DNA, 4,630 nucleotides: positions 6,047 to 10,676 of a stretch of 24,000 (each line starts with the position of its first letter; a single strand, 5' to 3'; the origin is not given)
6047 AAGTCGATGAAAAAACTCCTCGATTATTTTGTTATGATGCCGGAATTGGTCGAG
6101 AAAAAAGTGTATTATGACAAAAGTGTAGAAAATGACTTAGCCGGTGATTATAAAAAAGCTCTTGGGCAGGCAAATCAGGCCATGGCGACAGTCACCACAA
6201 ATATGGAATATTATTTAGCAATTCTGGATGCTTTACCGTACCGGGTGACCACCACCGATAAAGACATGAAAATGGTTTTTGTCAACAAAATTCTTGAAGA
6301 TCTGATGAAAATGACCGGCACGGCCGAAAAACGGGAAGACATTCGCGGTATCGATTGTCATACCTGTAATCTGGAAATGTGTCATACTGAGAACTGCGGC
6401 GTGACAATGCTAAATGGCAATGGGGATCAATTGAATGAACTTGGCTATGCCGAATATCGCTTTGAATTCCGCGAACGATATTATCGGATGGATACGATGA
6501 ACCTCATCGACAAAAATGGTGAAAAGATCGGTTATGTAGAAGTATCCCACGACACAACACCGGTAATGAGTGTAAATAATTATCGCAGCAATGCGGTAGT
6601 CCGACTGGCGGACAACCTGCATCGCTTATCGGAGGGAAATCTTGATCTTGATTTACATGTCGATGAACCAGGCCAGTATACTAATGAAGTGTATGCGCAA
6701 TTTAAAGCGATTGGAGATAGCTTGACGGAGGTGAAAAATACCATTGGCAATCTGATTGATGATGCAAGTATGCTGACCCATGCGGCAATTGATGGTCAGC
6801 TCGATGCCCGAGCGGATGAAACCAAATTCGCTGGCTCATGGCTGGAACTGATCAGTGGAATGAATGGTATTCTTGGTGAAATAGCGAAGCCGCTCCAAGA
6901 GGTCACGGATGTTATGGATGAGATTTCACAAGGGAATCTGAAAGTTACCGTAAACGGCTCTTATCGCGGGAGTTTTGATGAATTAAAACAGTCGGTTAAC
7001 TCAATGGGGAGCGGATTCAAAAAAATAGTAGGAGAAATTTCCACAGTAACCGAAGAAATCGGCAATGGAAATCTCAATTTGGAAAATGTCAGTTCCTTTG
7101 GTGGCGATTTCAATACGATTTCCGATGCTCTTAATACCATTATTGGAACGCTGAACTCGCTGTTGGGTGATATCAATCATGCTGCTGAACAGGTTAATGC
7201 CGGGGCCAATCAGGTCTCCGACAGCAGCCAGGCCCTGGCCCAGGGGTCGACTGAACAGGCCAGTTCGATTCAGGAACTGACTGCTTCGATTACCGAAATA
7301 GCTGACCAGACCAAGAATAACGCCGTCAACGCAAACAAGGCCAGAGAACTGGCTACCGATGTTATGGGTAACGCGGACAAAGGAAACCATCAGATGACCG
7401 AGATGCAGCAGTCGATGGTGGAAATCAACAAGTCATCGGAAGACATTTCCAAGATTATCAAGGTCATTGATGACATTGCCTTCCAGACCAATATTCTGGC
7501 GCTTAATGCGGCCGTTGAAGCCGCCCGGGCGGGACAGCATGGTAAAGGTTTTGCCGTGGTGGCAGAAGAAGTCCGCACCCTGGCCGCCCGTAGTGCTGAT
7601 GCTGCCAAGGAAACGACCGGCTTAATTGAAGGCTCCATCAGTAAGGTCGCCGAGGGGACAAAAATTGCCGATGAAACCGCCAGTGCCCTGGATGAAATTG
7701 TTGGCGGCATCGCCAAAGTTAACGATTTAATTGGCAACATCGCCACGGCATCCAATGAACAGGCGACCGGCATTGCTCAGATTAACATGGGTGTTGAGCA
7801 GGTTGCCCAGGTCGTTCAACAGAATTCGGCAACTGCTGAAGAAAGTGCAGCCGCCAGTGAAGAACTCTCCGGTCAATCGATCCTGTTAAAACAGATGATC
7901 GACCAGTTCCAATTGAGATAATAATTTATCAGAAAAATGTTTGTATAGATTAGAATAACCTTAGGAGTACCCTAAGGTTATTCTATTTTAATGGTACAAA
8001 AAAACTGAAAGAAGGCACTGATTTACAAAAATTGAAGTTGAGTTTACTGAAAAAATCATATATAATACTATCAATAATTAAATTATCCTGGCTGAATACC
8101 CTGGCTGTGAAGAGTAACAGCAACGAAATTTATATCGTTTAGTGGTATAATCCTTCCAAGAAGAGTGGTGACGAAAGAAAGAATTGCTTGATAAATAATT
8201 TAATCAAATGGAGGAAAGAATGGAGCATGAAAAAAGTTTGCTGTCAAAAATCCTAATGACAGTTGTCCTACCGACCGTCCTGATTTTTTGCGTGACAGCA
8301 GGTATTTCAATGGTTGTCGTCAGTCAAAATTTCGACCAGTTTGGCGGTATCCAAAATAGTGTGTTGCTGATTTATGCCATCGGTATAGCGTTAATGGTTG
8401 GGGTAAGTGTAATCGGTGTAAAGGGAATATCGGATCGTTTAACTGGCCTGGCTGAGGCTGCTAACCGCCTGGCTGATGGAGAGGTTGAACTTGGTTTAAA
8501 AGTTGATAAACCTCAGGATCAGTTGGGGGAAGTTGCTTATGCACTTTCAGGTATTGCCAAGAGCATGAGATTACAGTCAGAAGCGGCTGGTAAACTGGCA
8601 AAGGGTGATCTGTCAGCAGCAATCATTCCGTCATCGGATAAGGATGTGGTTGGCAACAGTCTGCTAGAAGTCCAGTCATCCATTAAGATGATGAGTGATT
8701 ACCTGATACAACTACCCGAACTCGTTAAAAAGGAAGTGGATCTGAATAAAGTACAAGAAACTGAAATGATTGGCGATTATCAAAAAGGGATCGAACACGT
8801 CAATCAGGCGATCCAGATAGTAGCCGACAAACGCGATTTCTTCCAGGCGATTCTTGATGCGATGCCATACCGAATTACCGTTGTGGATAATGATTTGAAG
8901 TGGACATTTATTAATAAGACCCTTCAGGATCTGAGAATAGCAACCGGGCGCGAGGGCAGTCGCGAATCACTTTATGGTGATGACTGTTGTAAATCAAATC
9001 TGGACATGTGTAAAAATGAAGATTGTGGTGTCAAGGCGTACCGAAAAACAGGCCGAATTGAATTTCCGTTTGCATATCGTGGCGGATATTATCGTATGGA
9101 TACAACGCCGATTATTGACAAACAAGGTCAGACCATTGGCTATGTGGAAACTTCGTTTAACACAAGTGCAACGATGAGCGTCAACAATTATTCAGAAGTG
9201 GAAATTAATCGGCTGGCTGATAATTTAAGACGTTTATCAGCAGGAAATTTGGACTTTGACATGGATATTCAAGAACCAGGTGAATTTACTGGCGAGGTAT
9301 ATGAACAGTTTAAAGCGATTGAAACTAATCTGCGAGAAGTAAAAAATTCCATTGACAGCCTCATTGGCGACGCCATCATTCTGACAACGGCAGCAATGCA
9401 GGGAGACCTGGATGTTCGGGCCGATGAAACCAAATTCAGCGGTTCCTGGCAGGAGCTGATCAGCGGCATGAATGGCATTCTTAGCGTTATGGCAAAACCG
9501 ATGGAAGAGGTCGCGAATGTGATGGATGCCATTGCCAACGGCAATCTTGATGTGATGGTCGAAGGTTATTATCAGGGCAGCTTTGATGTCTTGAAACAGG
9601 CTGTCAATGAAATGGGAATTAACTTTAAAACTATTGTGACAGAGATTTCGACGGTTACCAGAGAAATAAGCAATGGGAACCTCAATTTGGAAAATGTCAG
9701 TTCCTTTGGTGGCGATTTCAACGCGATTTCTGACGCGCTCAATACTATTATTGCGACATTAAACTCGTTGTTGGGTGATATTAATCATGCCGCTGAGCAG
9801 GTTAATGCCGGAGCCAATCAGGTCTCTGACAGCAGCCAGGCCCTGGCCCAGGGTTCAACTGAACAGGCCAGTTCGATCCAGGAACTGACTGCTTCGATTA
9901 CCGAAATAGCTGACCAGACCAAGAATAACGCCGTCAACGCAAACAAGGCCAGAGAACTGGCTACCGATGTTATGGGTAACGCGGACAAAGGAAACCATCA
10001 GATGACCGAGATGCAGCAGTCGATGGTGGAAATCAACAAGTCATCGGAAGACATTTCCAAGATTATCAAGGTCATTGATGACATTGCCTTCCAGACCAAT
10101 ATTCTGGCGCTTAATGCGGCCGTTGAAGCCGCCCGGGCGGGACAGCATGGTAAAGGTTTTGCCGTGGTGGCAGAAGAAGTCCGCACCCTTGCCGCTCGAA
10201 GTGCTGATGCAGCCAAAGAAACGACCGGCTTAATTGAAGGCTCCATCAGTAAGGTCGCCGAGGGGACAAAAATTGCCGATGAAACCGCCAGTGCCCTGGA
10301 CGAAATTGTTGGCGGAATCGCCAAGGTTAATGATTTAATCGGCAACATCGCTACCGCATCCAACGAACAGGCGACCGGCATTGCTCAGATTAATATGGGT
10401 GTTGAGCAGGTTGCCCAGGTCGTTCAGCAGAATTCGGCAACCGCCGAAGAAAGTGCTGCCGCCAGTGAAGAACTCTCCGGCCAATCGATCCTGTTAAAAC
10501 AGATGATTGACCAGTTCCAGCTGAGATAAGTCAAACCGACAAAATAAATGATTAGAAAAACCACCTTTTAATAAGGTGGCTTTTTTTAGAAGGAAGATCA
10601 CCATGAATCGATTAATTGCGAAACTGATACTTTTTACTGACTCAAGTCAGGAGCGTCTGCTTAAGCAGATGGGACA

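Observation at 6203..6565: Cytoplasmic four-cysteine PAS-like sensor inserted between HAMP domains of both chemoreceptors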

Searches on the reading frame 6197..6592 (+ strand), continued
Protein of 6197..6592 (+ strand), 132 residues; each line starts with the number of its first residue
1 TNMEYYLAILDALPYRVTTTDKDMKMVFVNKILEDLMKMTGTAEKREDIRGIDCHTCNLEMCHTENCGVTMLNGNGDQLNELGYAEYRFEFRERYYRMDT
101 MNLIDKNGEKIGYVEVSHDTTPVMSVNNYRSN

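Call 64: list_cluster_members(proteins=[P0003, P0005, P0011, P0017, P0021, P0024, P0032, P0044, P0061, P0115])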
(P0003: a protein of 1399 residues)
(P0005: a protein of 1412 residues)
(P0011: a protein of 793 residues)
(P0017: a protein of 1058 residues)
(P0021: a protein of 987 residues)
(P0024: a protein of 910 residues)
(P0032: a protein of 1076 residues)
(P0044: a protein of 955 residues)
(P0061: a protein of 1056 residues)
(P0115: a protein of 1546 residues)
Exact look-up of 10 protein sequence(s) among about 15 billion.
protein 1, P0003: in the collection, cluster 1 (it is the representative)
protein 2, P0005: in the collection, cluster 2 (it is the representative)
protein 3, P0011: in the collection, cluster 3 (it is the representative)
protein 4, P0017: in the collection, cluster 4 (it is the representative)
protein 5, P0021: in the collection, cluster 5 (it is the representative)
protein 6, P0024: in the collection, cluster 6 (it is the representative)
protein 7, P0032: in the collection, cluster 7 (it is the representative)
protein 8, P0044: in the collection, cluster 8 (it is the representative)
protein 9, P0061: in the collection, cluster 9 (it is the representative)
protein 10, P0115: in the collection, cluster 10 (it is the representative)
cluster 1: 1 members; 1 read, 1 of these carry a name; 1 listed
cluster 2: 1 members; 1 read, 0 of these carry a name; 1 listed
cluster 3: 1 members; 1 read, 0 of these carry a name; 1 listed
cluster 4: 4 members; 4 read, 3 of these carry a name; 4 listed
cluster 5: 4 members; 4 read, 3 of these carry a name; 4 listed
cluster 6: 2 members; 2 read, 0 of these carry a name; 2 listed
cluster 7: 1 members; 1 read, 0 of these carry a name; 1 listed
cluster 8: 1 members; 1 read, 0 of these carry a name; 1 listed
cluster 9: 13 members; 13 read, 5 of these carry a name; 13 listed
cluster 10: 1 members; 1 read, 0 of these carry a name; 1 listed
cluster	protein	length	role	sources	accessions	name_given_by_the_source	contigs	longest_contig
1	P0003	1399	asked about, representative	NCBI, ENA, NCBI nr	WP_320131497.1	methyl-accepting chemotaxis protein [uncultured Holophaga sp.]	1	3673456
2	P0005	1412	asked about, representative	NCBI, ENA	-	-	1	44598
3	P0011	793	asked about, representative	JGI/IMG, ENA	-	-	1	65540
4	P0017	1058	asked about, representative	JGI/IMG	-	methyl-accepting chemotaxis protein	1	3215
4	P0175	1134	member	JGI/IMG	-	methyl-accepting chemotaxis protein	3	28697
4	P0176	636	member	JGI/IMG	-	methyl-accepting chemotaxis protein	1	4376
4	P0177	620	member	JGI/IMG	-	-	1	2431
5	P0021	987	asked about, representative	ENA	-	-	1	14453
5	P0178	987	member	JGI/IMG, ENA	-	methyl-accepting chemotaxis protein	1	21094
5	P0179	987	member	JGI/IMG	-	methyl-accepting chemotaxis protein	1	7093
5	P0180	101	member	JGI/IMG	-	methyl-accepting chemotaxis protein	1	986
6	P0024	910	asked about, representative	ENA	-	-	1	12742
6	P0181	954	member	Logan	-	-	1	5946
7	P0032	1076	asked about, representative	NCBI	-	-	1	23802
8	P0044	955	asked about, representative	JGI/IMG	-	-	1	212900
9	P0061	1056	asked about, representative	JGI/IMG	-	-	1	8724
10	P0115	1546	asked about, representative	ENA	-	-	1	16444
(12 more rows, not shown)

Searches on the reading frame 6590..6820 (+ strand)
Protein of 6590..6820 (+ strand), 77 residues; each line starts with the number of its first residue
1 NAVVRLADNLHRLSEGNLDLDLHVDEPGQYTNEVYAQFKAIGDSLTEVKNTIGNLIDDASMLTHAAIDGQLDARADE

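Call 54: search_protein_families(library=pfam, proteins=[window:6590-6820:+], max_evalue=1)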
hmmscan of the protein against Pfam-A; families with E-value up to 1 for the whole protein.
window:6590-6820:+ (77 aa): 1 family
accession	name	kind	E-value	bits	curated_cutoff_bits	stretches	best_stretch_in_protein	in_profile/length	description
PF22932.2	Ubiq_DUF_assoc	-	0.1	12.9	24.3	1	24-63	10-49/81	DUF569 associated ubiquitin-like domain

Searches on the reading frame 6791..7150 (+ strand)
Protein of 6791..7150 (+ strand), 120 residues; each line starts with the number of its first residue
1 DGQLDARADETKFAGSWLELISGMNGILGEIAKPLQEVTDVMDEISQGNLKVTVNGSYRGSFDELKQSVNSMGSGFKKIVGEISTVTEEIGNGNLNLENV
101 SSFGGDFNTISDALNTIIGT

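Call 54: search_protein_families(library=pfam, proteins=[window:6791-7150:+], max_evalue=1)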
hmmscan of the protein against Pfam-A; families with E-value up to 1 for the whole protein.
window:6791-7150:+ (120 aa): 8 families
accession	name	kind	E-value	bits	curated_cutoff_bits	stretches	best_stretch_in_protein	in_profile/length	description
PF18947.5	HAMP_2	-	7.6e-25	87.1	24.3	2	12-73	1-62/67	HAMP domain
PF00672.30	HAMP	-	7.2e-10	39.5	25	1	29-72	4-47/53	HAMP domain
PF05816.16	TelA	-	0.0023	17.5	30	1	12-98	29-114/332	Toxic anion resistance protein (TelA)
PF06103.16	DUF948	-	0.02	15.5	37.2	0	60-92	26-58/89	Bacterial protein of unknown function (DUF948)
PF00015.26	MCPsignal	-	0.1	12.9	34.6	1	36-102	89-156/172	Methyl-accepting chemotaxis protein (MCP) signalling domain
PF20379.3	DUF6674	-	0.26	11.3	28.5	0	61-91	23-53/251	Family of unknown function (DUF6674)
PF10392.15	COG5_N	-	0.32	11.6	31.2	1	57-101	69-113/132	Conserved oligomeric Golgi complex subunit 5, N-terminal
PF08649.15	DASH_Dad1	-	0.5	11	31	0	79-112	13-46/55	DASH complex subunit Dad1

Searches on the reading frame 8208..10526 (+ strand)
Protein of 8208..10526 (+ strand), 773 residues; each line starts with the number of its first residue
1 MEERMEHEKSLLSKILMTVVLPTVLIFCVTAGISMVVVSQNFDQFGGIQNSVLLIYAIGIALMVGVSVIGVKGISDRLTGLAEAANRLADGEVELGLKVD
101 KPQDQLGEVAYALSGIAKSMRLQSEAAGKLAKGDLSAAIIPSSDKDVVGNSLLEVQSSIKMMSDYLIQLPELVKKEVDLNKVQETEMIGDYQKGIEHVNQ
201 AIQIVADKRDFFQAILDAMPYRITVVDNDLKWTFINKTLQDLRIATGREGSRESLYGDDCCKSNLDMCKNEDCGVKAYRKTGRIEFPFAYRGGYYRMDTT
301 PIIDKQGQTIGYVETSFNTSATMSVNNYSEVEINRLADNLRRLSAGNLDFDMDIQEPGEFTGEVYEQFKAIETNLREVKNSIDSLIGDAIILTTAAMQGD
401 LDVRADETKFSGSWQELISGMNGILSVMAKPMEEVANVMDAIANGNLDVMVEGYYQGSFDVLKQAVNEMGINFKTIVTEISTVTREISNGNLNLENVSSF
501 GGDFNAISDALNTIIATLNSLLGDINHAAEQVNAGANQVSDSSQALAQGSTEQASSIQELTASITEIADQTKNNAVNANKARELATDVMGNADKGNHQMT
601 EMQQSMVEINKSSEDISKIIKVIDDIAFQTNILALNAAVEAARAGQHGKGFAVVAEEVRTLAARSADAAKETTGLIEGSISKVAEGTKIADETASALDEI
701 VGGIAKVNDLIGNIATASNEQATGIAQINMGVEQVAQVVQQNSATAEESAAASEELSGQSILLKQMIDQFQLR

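Call 3: search_protein_families(library=pfam, proteins=[window:8208-10526:+], max_evalue=1)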
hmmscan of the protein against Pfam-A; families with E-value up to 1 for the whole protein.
window:8208-10526:+ (773 aa): 9 families
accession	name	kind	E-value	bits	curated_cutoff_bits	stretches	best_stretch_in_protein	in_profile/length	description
PF00015.26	MCPsignal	-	5.1e-54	183.1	34.6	2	583-738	2-171/172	Methyl-accepting chemotaxis protein (MCP) signalling domain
PF18947.5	HAMP_2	-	1.7e-22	79.6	24.3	2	409-469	1-61/67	HAMP domain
PF00672.30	HAMP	-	1.2e-12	48.4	25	1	428-470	6-48/53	HAMP domain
PF12081.13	GldM_1st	-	0.011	16.2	25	1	515-627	21-134/194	GldM N-terminal domain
PF20808.2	MINT_RAM7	-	0.019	15.7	108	1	471-548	26-104/110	Msx2-interacting protein, RAM7 domain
PF06103.16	DUF948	-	0.03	14.9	37.2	1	500-547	38-85/89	Bacterial protein of unknown function (DUF948)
PF08650.15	DASH_Dad4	-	0.049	14.1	29.8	1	588-623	16-51/71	DASH complex subunit Dad4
PF04108.17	ATG17_like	-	0.2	11.5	43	0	459-622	125-279/355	Autophagy protein ATG17-like domain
PF06419.17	COG6_N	-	0.37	11.4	27.4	0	689-772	20-103/114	Conserved oligomeric complex COG6, N-terminal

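Call 4: search_protein_families(library=ncbifam, proteins=[window:8208-10526:+], max_evalue=1)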
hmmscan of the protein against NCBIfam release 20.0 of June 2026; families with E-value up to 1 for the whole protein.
window:8208-10526:+ (773 aa): 14 families
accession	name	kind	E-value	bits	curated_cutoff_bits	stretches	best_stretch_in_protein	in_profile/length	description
NF041847.1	transduc_aer2_vibrio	equivalog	2.5e-82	277.4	1200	2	482-771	464-753/804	aerotaxis transducer Aer2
NF047851.1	MCPCitTducer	equivalog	6.8e-65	220.2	900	1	480-772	224-516/553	methyl-accepting chemotaxis citrate transducer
NF007309.0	PRK09793.1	equivalog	2.7e-62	211.4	903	1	484-772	225-513/533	methyl-accepting chemotaxis protein IV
NF011615.0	PRK15041.1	equivalog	5.8e-59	200.2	947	1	484-772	229-517/554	methyl-accepting chemotaxis protein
NF011622.0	PRK15048.1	equivalog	2e-57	195.6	900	1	477-772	220-515/553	methyl-accepting chemotaxis protein II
NF058645.1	MCPCtpMPsAe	equivalog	1.9e-28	99.5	900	1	500-771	265-557/558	methyl-accepting chemotaxis protein CtpM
NF050802.1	AspChtxCcaA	equivalog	6.5e-23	81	1300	2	595-738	551-687/700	aspartate chemotaxis receptor CcaA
TIGR02168.1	SMC_prok_B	equivalog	1.7e-05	22.8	567.35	1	459-720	241-499/1181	chromosome segregation protein SMC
NF047515.1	SpiroCoCo_C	equivalog_domain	0.00052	19.3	125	1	459-620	85-241/313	SpiroCoCo family coiled-coil protein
NF045487.1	ASRP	equivalog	0.0019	16.9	300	1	475-641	92-253/593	archaea-specific SMC-related protein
NF041035.1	Rad50_Halo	equivalog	0.025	12.9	1000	1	508-749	205-438/883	DNA double-strand break repair ATPase Rad50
TIGR03057.1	xxxLxxG_by_4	repeat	0.12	12.7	18.6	1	530-551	2-23/28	X-X-X-Leu-X-X-Gly heptad repeat protein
TIGR00996.1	Mtu_fam_mce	paralog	0.67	9.1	140.5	1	497-584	162-249/291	MCE family protein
NF002572.0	PRK02224.1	equivalog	0.79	7.9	1087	1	508-750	205-439/888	DNA double-strand break repair ATPase Rad50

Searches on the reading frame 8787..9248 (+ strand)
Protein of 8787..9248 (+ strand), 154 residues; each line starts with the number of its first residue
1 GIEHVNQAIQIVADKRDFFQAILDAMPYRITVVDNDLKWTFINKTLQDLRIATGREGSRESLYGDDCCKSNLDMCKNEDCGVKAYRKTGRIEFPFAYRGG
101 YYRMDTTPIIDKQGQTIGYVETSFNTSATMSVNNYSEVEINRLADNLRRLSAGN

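Call 6: search_protein_families(library=pfam, proteins=[window:8787-9248:+], max_evalue=10)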
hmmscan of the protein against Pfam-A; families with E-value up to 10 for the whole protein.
seq(154 aa): 3 families
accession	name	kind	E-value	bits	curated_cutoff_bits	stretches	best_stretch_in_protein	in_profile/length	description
PF13596.12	PAS_10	-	0.0069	17.4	22.1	1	20-125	2-104/106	PAS domain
PF08448.16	PAS_4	-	0.0069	17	23.1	1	23-53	1-31/110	PAS fold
PF00989.32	PAS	-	0.2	12.1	22.6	1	18-62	2-46/113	PAS fold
